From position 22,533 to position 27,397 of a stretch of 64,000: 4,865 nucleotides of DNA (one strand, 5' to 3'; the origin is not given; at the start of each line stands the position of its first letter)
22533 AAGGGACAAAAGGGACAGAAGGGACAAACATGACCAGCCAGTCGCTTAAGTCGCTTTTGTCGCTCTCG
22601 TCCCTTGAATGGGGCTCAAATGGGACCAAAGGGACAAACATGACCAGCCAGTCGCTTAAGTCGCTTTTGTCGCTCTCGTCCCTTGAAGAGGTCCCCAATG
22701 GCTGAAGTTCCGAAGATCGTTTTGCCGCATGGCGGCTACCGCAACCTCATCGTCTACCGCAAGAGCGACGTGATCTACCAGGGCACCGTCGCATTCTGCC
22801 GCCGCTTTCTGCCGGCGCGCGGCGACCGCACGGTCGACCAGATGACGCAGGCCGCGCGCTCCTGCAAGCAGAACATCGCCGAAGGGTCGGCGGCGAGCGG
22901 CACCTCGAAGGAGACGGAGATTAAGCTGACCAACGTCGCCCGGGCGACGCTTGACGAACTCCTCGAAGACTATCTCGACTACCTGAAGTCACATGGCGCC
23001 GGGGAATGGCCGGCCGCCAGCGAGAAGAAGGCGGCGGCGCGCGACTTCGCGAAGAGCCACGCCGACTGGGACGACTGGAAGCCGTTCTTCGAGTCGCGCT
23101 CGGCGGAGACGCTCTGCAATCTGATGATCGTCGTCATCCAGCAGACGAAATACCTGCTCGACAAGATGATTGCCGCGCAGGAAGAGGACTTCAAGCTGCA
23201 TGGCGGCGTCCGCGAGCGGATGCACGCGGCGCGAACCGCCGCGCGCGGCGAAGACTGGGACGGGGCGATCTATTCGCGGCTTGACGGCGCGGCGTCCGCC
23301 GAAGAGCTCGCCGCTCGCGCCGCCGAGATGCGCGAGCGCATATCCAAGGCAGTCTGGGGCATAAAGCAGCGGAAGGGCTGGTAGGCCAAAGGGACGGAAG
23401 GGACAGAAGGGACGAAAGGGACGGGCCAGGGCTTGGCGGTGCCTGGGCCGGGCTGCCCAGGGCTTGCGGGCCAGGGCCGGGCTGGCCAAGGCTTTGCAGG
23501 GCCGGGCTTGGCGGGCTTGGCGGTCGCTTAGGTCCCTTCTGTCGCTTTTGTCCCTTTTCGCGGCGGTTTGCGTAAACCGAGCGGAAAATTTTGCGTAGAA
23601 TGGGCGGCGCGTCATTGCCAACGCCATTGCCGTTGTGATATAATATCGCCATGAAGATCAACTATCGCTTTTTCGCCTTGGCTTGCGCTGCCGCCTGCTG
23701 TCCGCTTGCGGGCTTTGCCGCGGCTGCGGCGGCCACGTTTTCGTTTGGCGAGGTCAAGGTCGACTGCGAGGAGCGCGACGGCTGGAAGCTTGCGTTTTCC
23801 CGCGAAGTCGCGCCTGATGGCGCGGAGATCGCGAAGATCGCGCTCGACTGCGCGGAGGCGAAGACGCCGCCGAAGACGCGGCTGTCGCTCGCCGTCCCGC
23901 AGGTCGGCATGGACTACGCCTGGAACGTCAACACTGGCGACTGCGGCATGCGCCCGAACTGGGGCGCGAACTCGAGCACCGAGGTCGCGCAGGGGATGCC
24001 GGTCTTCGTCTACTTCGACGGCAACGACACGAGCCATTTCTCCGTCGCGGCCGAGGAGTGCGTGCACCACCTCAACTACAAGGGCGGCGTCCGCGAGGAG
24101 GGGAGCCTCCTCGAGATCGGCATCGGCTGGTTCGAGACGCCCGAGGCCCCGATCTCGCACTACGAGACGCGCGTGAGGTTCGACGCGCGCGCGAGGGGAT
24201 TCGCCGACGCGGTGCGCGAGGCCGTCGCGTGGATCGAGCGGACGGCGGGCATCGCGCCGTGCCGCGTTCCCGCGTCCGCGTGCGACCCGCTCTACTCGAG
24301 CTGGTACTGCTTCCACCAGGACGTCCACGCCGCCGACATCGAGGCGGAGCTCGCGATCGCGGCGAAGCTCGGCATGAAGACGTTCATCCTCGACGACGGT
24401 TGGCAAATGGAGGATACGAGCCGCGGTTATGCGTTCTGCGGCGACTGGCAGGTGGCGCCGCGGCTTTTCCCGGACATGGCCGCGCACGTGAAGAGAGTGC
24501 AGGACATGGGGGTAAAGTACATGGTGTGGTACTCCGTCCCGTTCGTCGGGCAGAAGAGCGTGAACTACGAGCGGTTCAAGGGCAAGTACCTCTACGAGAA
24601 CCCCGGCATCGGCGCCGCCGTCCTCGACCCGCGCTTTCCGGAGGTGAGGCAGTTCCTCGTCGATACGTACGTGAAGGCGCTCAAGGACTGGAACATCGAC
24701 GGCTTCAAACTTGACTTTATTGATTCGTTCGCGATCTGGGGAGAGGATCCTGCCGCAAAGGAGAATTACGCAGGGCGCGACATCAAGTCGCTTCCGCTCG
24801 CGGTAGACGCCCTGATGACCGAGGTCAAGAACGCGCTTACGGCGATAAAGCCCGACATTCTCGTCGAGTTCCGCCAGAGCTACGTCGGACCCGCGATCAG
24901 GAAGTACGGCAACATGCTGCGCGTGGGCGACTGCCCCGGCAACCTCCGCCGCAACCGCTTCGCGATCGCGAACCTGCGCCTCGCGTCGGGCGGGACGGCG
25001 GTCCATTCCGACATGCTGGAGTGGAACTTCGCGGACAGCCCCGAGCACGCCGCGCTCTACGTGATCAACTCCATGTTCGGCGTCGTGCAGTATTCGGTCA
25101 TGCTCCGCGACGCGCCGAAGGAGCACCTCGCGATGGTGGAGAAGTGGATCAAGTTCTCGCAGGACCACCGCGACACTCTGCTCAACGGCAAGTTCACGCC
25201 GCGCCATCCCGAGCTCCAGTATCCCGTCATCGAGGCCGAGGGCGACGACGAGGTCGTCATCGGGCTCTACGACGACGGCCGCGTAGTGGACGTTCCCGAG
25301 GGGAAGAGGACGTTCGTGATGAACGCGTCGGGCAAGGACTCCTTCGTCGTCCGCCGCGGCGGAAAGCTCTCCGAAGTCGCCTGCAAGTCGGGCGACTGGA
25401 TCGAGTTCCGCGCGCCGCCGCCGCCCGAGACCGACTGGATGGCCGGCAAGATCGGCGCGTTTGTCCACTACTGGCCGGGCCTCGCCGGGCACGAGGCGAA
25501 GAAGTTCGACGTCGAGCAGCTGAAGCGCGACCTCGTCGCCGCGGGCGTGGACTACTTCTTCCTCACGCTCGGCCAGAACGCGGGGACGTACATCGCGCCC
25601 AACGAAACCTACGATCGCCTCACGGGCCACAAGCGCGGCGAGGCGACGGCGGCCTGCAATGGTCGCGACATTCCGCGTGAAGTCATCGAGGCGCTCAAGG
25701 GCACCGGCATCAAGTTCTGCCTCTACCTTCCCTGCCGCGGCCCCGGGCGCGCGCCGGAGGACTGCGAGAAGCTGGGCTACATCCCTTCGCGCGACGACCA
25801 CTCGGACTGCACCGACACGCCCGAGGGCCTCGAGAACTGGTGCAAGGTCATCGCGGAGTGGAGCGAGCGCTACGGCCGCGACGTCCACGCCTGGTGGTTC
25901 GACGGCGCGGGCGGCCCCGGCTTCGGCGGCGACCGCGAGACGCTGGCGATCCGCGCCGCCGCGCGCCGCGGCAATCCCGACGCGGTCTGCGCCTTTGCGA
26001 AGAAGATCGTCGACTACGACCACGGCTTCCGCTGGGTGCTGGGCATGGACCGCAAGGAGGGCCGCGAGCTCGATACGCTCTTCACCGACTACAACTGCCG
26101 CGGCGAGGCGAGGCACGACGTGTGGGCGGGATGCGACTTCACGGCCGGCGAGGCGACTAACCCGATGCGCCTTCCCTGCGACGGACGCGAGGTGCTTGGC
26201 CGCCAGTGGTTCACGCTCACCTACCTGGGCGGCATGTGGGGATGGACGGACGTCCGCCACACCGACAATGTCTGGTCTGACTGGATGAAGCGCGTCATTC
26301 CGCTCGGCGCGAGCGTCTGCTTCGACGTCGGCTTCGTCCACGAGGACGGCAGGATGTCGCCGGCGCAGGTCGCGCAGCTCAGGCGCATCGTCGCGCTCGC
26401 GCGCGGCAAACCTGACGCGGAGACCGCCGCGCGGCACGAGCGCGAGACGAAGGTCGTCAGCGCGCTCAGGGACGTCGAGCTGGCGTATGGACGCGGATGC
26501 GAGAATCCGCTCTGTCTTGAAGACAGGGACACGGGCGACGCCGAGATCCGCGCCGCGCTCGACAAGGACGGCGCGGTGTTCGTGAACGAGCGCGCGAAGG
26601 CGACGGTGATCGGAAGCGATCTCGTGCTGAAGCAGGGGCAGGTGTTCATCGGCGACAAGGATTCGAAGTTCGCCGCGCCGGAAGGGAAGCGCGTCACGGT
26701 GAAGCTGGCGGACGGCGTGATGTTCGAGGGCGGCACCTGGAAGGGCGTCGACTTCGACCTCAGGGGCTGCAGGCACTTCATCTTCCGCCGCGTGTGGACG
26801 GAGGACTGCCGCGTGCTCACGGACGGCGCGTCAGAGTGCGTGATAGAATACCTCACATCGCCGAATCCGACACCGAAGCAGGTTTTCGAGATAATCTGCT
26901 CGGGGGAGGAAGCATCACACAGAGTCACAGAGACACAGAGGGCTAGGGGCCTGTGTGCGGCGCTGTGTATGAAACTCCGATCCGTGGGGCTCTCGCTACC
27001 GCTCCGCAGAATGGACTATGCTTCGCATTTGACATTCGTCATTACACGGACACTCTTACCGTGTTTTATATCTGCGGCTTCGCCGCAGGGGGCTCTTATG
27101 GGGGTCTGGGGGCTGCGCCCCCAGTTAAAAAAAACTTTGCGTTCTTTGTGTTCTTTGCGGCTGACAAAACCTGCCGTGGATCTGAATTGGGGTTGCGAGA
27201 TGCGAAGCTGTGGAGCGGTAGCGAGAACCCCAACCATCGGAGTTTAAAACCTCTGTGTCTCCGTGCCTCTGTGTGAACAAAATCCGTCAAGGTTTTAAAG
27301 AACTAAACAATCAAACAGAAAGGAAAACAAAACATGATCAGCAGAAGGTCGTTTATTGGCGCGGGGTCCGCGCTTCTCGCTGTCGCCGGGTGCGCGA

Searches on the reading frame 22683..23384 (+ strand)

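Call 15: search_protein_families(library=pfam, proteins=[window:22683-23384:+], max_evalue=0.001)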
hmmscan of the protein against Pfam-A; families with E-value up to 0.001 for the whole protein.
window:22683-23384:+ (233 aa): 1 family
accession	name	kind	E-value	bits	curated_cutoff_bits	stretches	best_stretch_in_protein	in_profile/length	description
PF05635.17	23S_rRNA_IVP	-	1e-06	29.3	33.8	1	20-94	1-73/106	23S rRNA-intervening sequence protein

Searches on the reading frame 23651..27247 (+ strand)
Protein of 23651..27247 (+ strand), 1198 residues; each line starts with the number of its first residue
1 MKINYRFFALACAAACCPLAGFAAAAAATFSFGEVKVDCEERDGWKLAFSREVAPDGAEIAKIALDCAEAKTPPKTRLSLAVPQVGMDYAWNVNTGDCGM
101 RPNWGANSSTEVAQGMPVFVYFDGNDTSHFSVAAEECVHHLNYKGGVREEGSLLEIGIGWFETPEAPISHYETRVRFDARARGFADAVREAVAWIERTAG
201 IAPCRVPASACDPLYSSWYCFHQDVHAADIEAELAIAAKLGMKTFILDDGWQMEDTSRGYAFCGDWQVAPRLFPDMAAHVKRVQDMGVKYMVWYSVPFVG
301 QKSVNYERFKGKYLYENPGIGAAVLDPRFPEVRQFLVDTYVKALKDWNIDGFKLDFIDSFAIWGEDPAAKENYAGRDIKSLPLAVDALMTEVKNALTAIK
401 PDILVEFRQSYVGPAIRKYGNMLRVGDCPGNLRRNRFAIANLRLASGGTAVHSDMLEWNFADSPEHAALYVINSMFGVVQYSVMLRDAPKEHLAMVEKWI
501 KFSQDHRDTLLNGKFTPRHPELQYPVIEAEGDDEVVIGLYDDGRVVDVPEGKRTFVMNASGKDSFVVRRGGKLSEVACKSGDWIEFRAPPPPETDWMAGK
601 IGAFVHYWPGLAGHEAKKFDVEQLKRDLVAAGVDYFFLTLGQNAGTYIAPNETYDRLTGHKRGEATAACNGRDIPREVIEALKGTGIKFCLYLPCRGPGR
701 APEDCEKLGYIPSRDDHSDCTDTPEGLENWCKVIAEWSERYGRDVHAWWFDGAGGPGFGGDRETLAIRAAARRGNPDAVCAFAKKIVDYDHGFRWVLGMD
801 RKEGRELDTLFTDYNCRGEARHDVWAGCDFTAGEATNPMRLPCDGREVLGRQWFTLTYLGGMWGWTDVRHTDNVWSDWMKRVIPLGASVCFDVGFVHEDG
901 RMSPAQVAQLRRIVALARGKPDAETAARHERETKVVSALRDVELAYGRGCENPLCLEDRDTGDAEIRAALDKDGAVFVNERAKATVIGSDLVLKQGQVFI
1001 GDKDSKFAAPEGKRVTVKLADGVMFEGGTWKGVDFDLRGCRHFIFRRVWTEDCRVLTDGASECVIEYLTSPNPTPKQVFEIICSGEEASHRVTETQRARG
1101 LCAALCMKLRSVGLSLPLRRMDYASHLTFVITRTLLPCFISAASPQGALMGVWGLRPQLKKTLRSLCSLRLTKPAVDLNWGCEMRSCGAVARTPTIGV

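Call 15: search_protein_families(library=pfam, proteins=[window:23651-27247:+], max_evalue=0.001)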
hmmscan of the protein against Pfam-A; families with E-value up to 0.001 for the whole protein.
window:23651-27247:+ (1198 aa): 4 families
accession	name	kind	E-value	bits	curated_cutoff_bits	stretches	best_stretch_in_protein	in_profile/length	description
PF02065.24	Melibiase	-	5.1e-11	42.6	27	1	215-359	45-194/347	Melibiase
PF01055.32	Glyco_hydro_31_2nd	-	2.9e-06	27.3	23.5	1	238-364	34-165/328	Glycosyl hydrolases family 31 TIM-barrel domain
PF02638.21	GHL10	-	0.00027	20.6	27.9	1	319-405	125-225/311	Glycosyl hydrolase-like 10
PF01120.23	Alpha_L_fucos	-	0.00039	20.4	25.2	0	580-913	52-336/345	Alpha-L-fucosidase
